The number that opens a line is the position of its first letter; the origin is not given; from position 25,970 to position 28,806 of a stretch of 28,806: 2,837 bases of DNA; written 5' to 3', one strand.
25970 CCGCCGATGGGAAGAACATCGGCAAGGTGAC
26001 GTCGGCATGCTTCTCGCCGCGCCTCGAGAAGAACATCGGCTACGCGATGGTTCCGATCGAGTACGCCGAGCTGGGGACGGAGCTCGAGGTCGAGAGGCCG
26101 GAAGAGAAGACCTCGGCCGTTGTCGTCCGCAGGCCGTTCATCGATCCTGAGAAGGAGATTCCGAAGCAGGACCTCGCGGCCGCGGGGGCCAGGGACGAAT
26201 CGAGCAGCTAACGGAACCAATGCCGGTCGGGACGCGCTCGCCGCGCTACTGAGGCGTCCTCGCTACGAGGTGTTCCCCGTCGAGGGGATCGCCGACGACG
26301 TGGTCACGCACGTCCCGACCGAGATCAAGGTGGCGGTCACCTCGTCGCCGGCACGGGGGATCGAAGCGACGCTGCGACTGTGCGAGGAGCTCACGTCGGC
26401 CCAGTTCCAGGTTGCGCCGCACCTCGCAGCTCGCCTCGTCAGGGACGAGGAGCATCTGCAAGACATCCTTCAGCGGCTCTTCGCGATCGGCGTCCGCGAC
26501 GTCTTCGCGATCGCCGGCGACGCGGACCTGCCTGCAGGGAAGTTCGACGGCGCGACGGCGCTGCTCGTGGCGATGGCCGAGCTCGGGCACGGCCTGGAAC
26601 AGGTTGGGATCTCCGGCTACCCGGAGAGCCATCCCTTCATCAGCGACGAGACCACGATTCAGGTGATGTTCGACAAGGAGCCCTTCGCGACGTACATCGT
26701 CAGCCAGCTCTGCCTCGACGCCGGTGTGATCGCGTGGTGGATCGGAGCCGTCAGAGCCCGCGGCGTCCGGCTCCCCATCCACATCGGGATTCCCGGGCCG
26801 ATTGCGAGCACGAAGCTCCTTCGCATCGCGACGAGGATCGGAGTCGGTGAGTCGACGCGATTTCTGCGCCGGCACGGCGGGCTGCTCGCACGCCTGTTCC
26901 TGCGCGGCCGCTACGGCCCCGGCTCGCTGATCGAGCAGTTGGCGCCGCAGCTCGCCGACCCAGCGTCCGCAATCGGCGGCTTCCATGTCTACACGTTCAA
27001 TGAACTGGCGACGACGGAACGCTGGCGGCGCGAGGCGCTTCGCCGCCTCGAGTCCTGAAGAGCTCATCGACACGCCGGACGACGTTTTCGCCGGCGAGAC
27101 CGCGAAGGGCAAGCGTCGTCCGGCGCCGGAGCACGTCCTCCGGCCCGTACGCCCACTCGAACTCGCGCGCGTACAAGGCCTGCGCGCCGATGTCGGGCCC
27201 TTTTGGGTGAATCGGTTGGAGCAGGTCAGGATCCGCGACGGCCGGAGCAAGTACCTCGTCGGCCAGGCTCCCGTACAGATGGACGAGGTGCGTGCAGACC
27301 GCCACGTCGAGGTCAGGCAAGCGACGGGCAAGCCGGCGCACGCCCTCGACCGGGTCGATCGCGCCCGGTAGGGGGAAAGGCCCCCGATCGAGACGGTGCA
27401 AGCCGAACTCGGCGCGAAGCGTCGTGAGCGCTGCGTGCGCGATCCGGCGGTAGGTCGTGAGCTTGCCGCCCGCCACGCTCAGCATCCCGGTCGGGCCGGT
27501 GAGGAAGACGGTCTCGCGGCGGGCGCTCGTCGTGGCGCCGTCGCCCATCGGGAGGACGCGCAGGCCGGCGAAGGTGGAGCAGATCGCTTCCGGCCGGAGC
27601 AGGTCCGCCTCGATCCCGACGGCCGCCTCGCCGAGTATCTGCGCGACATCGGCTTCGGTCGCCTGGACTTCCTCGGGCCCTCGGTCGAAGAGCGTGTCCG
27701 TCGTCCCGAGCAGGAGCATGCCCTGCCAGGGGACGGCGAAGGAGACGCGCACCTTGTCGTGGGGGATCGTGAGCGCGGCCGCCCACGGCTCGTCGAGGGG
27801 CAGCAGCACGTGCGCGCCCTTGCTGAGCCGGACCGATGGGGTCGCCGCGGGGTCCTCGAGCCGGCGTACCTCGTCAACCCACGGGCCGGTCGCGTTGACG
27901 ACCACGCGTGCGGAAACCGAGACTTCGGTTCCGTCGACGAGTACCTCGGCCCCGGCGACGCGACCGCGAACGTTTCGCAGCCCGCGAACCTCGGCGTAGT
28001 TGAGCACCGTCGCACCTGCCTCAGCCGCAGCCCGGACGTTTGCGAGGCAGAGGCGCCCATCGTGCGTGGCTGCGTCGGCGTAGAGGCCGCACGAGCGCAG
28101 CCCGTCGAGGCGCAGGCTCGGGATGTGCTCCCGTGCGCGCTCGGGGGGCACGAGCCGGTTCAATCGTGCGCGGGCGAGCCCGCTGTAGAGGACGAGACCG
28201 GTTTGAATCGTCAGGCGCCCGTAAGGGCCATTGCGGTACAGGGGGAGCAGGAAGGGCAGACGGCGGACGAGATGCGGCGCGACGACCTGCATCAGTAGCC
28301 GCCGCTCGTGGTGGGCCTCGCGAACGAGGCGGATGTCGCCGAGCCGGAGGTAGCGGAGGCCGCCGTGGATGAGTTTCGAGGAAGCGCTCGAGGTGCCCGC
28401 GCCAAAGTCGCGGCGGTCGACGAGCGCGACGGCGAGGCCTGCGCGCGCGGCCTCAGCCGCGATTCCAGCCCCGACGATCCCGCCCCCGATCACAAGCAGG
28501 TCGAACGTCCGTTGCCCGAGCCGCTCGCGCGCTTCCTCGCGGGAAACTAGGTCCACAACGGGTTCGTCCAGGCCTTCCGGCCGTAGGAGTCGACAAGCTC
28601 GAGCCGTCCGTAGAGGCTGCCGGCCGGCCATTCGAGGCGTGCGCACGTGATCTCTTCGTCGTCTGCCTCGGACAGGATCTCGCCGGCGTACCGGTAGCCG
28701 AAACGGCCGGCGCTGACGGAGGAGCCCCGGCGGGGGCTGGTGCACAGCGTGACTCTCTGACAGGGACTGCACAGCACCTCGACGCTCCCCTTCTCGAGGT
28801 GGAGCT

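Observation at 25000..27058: DmdA-like demethylase plus MetF as a candidate new glycine-betaine:THF methyltransferase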

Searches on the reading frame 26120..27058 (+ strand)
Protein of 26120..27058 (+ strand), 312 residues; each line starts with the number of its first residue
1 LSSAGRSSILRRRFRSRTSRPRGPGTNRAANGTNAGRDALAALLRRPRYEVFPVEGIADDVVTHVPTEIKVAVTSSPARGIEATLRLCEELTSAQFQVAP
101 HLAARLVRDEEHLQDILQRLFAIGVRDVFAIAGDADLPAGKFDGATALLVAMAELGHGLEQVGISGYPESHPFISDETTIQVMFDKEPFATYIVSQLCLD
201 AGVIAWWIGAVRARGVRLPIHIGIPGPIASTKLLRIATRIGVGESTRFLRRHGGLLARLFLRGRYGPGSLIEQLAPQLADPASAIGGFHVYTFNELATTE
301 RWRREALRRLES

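Call 3: search_protein_families(library=pfam, proteins=[window:26120-27058:+])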
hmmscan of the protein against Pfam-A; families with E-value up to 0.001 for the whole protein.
window:26120-27058:+ (312 aa): 1 family
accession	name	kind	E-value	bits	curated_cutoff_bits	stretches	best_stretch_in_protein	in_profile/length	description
PF02219.23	MTHFR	-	3.6e-10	40.1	24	1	82-295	56-275/287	Methylenetetrahydrofolate reductase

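Call 5: search_protein_families(library=ncbifam, proteins=[window:26120-27058:+], max_evalue=0.00001)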
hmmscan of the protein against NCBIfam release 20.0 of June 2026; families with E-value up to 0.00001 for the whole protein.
window:26120-27058:+ (312 aa): 2 families
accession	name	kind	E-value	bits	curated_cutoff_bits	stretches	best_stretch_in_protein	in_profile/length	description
TIGR00676.1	fadh2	equivalog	6e-12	45.5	293.7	1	72-252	33-223/275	methylenetetrahydrofolate reductase [NAD(P)H]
TIGR00677.1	fadh2_euk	equivalog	4e-08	32.9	310.05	1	95-236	59-207/281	methylenetetrahydrofolate reductase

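Call 32: search_solved_structures(query=window:26210-27055:+, max_evalue=0.01, show_alignments=1)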
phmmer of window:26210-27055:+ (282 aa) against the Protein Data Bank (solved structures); distinct sequences matched with E-value up to 0.01: 5.
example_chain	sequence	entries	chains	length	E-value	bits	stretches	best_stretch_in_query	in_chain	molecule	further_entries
7xg9_A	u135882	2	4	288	1.5e-36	129.5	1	9-272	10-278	5,10-methylenetetrahydrofolate reductase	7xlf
8uy1_D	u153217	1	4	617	2.4e-06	30.4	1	58-207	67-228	Methylenetetrahydrofolate reductase-like protein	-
8uy2_A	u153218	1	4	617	2.4e-06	30.4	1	58-207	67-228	Methylenetetrahydrofolate reductase-like protein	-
6fcx_A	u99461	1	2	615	0.0017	21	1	83-274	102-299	Methylenetetrahydrofolate reductase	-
8qa4_A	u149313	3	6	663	0.002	20.8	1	83-274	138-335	Methylenetetrahydrofolate reductase (NADPH)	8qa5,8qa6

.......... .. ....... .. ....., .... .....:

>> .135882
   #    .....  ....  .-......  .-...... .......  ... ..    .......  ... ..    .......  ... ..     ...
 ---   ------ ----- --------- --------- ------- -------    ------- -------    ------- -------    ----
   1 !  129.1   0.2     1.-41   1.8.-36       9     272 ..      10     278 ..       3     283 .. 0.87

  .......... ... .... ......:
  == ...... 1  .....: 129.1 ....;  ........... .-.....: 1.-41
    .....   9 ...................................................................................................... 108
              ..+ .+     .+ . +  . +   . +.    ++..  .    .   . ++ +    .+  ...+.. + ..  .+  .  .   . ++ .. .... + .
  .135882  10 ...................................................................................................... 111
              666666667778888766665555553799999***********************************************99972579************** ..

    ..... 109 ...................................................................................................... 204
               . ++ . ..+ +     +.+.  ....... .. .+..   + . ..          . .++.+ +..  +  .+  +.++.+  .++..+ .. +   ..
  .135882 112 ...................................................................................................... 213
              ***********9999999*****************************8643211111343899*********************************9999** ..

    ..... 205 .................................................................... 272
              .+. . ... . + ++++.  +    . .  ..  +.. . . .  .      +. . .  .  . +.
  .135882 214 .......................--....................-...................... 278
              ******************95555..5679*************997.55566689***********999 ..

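Call 76: search_protein_families(library=pfam, proteins=[window:26249-27058:+])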
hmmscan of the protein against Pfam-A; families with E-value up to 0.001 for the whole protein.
window:26249-27058:+ (269 aa): 1 family
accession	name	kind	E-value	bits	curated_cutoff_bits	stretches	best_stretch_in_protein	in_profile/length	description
PF02219.23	MTHFR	-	2.2e-10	40.8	24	1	39-252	56-275/287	Methylenetetrahydrofolate reductase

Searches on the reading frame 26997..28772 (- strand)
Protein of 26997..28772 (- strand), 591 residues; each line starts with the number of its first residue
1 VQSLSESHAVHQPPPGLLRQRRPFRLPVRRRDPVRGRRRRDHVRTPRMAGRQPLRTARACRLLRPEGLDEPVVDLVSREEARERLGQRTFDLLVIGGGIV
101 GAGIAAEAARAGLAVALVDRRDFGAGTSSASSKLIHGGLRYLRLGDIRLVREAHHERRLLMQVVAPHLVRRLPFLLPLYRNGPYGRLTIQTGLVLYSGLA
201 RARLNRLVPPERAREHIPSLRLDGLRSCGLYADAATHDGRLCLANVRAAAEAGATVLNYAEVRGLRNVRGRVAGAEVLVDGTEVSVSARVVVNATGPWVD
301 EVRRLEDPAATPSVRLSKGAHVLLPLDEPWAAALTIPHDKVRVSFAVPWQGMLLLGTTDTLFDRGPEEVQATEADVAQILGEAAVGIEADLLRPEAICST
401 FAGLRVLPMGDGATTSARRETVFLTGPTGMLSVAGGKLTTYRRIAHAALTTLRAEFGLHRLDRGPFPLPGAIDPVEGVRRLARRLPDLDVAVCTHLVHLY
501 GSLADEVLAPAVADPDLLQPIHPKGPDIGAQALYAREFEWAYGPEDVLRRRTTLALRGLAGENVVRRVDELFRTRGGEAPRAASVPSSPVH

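Call 3: search_protein_families(library=pfam, proteins=[window:26997-28772:-])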
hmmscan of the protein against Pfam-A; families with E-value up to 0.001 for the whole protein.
window:26997-28772:- (591 aa): 6 families
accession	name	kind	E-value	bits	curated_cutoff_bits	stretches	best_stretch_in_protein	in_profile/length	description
PF01266.30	DAO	-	7e-54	184.1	27.9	1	91-442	1-353/353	FAD dependent oxidoreductase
PF16901.10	DAO_C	-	8.8e-17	61.6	31.4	1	467-573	7-116/126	C-terminal domain of alpha-glycerophosphate oxidase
PF12831.13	FAD_oxidored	-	9e-06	25.7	27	1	91-130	1-40/416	FAD dependent oxidoreductase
PF13450.12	NAD_binding_8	-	0.00055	20.6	21.9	0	94-131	1-37/68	NAD(P)-binding Rossmann-like domain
PF02737.24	3HCDH_N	-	0.00059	20.2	22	1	94-122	4-32/180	3-hydroxyacyl-CoA dehydrogenase, NAD binding domain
PF07992.20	Pyr_redox_2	-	0.00086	19.2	26.1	1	66-122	117-175/291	Pyridine nucleotide-disulphide oxidoreductase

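Call 5: search_protein_families(library=ncbifam, proteins=[window:26997-28772:-], max_evalue=0.00001)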
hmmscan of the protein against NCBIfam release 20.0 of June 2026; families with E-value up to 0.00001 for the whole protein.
window:26997-28772:- (591 aa): 10 families
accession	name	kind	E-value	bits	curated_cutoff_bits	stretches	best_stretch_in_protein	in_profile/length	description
NF008899.0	PRK12266.1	equivalog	3.1e-84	283.3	360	1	87-561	4-487/508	glycerol-3-phosphate dehydrogenase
NF009906.0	PRK13369.1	equivalog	1e-78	265.1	352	1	87-557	4-482/502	glycerol-3-phosphate dehydrogenase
NF033461.1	glycerol3P_ox_1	equivalog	2.5e-64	217.6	840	1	77-413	6-354/607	type 1 glycerol-3-phosphate oxidase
TIGR03377.1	glycerol3P_GlpA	equivalog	9.6e-37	126.7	552.8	1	92-460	2-366/530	anaerobic glycerol-3-phosphate dehydrogenase subunit GlpA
NF008313.0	PRK11101.1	equivalog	6.8e-28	97.6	425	1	88-508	7-423/548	anaerobic glycerol-3-phosphate dehydrogenase subunit A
TIGR02032.1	GG-red-SF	subfamily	3.8e-08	33.4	158.8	0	90-124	1-35/297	geranylgeranyl reductase family protein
NF033460.1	glycerol3P_ox_II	equivalog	7.6e-08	31.9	460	1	90-139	2-52/361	type 2 glycerol-3-phosphate oxidase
TIGR02352.1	thiamin_ThiO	equivalog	7.9e-08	31.8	250.8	0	93-131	2-40/351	glycine oxidase ThiO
NF009477.0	PRK12843.1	equivalog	4.3e-06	25.5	758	0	83-132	10-59/578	FAD-dependent oxidoreductase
NF008425.0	PRK11259.1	equivalog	7.9e-06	25.1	257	0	88-125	3-40/377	N-methyl-L-tryptophan oxidase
